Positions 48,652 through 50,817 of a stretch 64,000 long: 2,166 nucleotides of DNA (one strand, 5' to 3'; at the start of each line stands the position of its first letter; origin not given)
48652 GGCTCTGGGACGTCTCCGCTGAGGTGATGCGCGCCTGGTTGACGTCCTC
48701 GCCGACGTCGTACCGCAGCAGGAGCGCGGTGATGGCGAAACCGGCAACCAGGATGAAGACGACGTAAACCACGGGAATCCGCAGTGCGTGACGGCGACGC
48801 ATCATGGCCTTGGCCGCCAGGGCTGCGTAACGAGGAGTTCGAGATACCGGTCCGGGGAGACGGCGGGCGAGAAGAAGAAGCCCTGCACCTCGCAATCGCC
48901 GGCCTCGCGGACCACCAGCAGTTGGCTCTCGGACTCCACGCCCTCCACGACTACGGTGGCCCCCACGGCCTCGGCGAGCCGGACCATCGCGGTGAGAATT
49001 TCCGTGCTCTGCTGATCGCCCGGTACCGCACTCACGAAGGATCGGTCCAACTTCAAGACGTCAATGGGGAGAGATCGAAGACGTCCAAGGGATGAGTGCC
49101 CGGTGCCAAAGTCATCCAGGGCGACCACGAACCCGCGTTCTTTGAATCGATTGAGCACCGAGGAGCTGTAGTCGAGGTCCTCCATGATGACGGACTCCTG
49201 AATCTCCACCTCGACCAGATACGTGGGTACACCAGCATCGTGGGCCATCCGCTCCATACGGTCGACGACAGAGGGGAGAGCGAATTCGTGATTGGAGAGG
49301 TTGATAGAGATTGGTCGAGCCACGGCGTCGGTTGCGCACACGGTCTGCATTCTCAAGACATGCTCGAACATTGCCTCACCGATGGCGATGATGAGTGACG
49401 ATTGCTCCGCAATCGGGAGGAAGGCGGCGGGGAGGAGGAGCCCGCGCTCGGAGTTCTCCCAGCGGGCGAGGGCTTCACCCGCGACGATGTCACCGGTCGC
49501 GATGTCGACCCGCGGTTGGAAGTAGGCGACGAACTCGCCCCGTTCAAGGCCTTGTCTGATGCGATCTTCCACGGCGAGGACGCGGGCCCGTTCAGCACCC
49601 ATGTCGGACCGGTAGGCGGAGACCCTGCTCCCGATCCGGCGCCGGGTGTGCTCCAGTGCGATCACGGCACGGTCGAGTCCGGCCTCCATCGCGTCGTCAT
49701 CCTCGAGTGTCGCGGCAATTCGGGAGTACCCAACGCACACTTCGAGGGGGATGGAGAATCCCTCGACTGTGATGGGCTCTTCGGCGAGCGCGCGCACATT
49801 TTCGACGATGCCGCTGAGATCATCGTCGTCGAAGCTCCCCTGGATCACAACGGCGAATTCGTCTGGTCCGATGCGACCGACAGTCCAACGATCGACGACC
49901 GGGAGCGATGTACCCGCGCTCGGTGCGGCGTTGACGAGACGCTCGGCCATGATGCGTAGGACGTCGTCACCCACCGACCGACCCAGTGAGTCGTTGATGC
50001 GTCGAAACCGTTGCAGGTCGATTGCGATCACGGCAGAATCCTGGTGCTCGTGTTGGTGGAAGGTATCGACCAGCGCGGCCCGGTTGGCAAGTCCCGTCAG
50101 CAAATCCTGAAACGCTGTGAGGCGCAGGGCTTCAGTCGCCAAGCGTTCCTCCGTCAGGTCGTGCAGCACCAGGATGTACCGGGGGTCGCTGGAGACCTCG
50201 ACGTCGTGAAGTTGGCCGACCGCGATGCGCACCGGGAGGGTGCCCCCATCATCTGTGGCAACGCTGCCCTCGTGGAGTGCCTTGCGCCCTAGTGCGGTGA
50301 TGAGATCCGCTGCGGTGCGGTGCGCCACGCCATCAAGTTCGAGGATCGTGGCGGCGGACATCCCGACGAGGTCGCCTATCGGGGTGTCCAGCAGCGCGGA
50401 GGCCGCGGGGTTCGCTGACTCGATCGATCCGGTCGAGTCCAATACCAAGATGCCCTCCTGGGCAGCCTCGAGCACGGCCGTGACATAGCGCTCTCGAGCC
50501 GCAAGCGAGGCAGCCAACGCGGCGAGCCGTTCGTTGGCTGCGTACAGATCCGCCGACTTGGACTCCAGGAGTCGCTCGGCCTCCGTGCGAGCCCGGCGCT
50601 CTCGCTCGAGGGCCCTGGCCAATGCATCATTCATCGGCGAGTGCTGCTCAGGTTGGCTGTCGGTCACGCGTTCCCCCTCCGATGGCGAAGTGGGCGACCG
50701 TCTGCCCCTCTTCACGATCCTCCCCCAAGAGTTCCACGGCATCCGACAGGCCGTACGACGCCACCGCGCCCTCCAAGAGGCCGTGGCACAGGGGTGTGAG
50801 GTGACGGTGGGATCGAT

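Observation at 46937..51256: H-NOX heme sensor in an actinobacterium, operonic with a PAS-GGDEF*-EAL phosphodiesterase and a CHASE-like diguanylate cyclase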

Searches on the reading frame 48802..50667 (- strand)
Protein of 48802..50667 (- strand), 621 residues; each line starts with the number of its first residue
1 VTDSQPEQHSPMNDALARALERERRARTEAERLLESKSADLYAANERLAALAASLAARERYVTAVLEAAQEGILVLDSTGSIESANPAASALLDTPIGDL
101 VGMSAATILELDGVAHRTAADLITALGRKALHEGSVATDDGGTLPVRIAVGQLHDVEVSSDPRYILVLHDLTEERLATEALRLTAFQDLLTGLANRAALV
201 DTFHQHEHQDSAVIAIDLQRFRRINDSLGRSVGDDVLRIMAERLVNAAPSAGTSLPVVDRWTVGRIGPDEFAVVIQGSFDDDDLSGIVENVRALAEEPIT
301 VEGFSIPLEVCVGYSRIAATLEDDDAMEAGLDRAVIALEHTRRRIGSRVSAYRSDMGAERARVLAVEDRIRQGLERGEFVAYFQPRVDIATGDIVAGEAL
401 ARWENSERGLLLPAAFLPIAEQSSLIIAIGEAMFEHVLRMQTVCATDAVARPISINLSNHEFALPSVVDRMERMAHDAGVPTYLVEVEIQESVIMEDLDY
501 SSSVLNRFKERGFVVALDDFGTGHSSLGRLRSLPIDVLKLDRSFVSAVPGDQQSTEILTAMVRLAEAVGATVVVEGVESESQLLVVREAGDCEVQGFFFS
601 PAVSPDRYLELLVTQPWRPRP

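Call 3: search_protein_families(library=pfam, proteins=[window:48802-50634:-], max_evalue=0.01)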
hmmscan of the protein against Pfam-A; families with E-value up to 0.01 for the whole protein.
window:48802-50634:- (610 aa): 6 families
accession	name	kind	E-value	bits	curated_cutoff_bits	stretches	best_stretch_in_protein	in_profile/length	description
PF00563.25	EAL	-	1.2e-61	208.5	31.3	1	357-590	2-235/236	EAL domain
PF00990.26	GGDEF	-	6.5e-18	65.4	23.8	1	174-331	1-155/161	Diguanylate cyclase, GGDEF domain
PF13188.13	PAS_8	-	1.4e-05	25.3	21.8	1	52-91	4-44/65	PAS domain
PF13426.13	PAS_9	-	3.4e-05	24.5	27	1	60-162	2-103/103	PAS domain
PF08448.16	PAS_4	-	8.1e-05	23.3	23.1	1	55-164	1-109/110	PAS fold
PF24820.1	Diguanyl_cycl_sensor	-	0.00036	20.9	28.1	1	55-159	2-109/109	Diguanylate cyclase-like sensor domain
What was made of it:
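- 48865..49566 (-): EAL domain of gene 2 with the complete catalytic set: QP, EALxR, N, ExxE, DDFGTG, KxD, EGVE, QG. Pfam EAL E=1.2e-61 (call 3).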

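Call 4: search_protein_families(library=ncbifam, proteins=[window:48802-50634:-], max_evalue=0.01)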
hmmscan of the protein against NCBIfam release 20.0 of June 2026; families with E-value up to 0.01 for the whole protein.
window:48802-50634:- (610 aa): 33 families (the best 25 are shown)
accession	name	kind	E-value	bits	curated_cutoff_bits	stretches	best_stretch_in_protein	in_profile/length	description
NF045675.1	PhdiestaseDibA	equivalog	2.1e-81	274.1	980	1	43-590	72-614/623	phosphodiesterase DibA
NF052458.1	PhdiestGepA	equivalog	1.1e-77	262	1200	1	167-593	418-833/840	phosphodiesterase GepA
NF007474.0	PRK10060.1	equivalog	7.2e-70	236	782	1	38-594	100-647/663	cyclic di-GMP phosphodiesterase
NF008467.0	PRK11359.1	equivalog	7.2e-63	212.8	857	1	177-593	379-784/800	oxygen-sensing cyclic-di-GMP phosphodiesterase DosP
NF053781.1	cdiGMPphdstlr2612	equivalog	1.7e-61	208.2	1600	1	159-602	825-1266/1268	Tlr1612 family c-di-GMP phosphodiesterase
NF052596.1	RR_EAL_PvrR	equivalog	1.1e-48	165.9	580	1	349-603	135-391/398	response regulator cyclic di-GMP phosphodiesterase PvrR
NF008807.1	PRK11829.1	equivalog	4.1e-47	160.7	733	1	197-595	270-656/670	biofilm formation regulator HmsP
NF007839.0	PRK10551.1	equivalog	3.1e-34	118.4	461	1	356-600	265-509/518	cyclic di-GMP phosphodiesterase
NF007298.0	PRK09776.1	equivalog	1.3e-33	116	1135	1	53-587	559-1092/1111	diguanylate cyclase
NF045673.1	c-di-GMPRcptLapD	equivalog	2e-29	102.4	1020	1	161-589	223-642/647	cyclic di-GMP receptor LapD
NF007423.1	PRK09966.1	equivalog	1.5e-22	80.1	325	1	168-307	233-370/390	diguanylate cyclase DgcN/YfiN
NF052265.1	EAL_dom_RimA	equivalog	3.3e-20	72.4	430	1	368-589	17-231/248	S6 modification regulatory phosphodiesterase RimA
TIGR00254.1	GGDEF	domain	1.6e-16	60.5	37.4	1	172-323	3-149/168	diguanylate cyclase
NF007380.0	PRK09894.1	equivalog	3.1e-14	53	256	1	165-324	120-273/296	diguanylate cyclase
NF038266.1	diguan_SiaD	equivalog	9e-13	48.2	290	1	167-330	87-244/252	biofilm regulation diguanylate cyclase SiaD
TIGR00229.1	sensory_box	domain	2.9e-07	30.7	22.9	1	46-170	2-126/126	PAS domain S-box protein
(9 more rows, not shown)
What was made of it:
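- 48802..50667 (-): Gene 2: c-di-GMP phosphodiesterase, 621 aa from GTG 50667 (alternative ATG at 50634). Domain order: N-terminal helix, PAS, degenerate GGDEF (GPDEF), EAL. Pfam and NCBIfam (calls 3, 4).
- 50143..50481 (-): PAS domain of gene 2 (residues about 63-175). PAS_8, PAS_9 and PAS_4 hits with E=1e-5 to 8e-5, and TIGR00229 E=2.9e-7 (calls 3, 4).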

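Call 26: search_solved_structures(query=window:48802-50667:-, max_evalue=1e-20, show_alignments=3)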
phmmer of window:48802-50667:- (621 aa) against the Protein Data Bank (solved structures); distinct sequences matched with E-value up to 1e-20: 30.
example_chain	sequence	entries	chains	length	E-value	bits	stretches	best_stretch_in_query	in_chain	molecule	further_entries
5m3c_A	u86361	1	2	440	1.5e-66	228.3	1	188-608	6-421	Diguanylate cyclase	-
4rnh_A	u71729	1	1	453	7.4e-65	222.7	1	185-606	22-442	Motility regulator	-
4rnf_A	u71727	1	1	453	1.7e-63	218.3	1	185-606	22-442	Motility regulator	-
4rni_A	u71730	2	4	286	3.9e-51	177.4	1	351-607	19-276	Motility regulator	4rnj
2r6o_A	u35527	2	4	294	6.2e-48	166.9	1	362-615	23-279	Putative diguanylate cyclase/phosphodiesterase (GGDEF & EAL domains) | PUTATIVE DIGUANYLATE CYCLASE/PHOSPHODIESTERASE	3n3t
4hjf_A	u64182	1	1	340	1.3e-41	146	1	321-607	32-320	GGDEF family protein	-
5m1t_A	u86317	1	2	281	2.3e-41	145.2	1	355-603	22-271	MucR Phosphodiesterase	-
3u2e_A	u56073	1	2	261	8.9e-40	139.9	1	364-607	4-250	GGDEF family protein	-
3s83_A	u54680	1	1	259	1.5e-39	139.2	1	364-607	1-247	GGDEF family protein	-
5yrp_A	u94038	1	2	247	4e-38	134.5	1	375-604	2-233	Sensory box/response regulator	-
8arv_A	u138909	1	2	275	7.7e-38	133.5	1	366-608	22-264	Bifunctional diguanylate cyclase/phosphodiesterase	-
5xgb_A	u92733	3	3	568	5.5e-37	130.7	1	56-599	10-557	Uncharacterized protein | Uncharacterized protein PA0861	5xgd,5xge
6hq4_A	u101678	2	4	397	5.3e-36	127.5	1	357-612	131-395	EAL Enzyme Bd1971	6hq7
6hq5_A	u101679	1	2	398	5.4e-36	127.5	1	357-612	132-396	EAL Enzyme Bd1971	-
9cmf_A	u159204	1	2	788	7.7e-36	126.9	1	188-603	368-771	Oxygen sensor protein DosP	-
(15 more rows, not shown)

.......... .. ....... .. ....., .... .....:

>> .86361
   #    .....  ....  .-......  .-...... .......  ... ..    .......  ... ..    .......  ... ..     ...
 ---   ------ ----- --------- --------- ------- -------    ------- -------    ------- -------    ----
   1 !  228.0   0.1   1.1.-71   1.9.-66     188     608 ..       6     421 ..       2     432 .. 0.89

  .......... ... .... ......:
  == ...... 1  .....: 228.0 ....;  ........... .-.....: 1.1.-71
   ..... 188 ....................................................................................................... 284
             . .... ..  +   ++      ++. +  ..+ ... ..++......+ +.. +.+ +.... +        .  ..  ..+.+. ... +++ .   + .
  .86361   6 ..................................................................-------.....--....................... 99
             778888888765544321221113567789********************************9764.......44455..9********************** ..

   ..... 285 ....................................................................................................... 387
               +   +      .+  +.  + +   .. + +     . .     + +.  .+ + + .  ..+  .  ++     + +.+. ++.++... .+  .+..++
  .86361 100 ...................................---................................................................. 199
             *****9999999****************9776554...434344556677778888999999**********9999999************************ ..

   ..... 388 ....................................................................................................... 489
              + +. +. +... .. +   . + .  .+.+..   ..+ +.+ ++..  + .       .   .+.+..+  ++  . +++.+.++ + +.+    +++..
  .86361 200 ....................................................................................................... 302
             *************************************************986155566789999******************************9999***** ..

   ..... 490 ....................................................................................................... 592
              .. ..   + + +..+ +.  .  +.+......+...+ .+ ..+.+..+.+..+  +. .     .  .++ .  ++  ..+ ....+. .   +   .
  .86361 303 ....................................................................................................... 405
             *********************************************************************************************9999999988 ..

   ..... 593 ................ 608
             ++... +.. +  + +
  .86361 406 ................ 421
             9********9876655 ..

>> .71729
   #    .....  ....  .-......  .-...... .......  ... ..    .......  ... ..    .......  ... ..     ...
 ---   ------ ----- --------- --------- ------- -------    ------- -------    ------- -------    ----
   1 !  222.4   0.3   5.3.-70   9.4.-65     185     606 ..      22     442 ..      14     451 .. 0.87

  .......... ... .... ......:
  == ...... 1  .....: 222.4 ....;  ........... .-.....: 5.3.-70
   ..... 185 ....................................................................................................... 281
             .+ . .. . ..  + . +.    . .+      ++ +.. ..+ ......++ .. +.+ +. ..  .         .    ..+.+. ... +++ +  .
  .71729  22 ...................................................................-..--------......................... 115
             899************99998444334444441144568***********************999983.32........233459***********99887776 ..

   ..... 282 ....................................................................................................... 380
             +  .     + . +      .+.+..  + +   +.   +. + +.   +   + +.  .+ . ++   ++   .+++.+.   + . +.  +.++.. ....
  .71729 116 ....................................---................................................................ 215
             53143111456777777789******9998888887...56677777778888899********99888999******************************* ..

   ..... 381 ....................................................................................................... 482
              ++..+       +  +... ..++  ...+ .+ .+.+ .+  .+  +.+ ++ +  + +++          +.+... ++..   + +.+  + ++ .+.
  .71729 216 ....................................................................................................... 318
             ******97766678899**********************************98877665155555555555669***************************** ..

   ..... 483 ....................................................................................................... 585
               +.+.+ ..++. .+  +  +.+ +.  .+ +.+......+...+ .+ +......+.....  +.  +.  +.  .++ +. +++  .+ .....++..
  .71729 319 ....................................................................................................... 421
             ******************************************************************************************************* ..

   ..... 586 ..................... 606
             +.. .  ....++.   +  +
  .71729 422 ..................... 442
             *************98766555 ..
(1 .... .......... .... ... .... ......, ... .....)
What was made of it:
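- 48802..50667 (-): Alignment to the GGDEF-EAL structure 5m3c and to MorA 4rnh (call 26).
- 48865..49566 (-): Alignments (call 26).
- On Catalytically competent EAL phosphodiesterase: All are present and aligned with the GGDEF-EAL structure 5m3c and with MorA 4rnh (call 26).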

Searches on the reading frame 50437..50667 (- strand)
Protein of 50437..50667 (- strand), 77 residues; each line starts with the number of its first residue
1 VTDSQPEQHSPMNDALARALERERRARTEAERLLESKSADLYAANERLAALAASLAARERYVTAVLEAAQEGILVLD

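Call 76: search_protein_families(library=pfam, proteins=[window:50437-50667:-], max_evalue=10)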
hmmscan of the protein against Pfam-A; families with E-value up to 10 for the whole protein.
seq(77 aa): 2 families
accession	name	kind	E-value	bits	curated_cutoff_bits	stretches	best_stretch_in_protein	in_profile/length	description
PF03747.19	ADP_ribosyl_GH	-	0.05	13.7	26.2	1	5-72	193-261/287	ADP-ribosylglycohydrolase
PF19989.4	DUF6425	-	0.076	13.6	25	1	8-70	35-97/227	Family of unknown function (DUF6425)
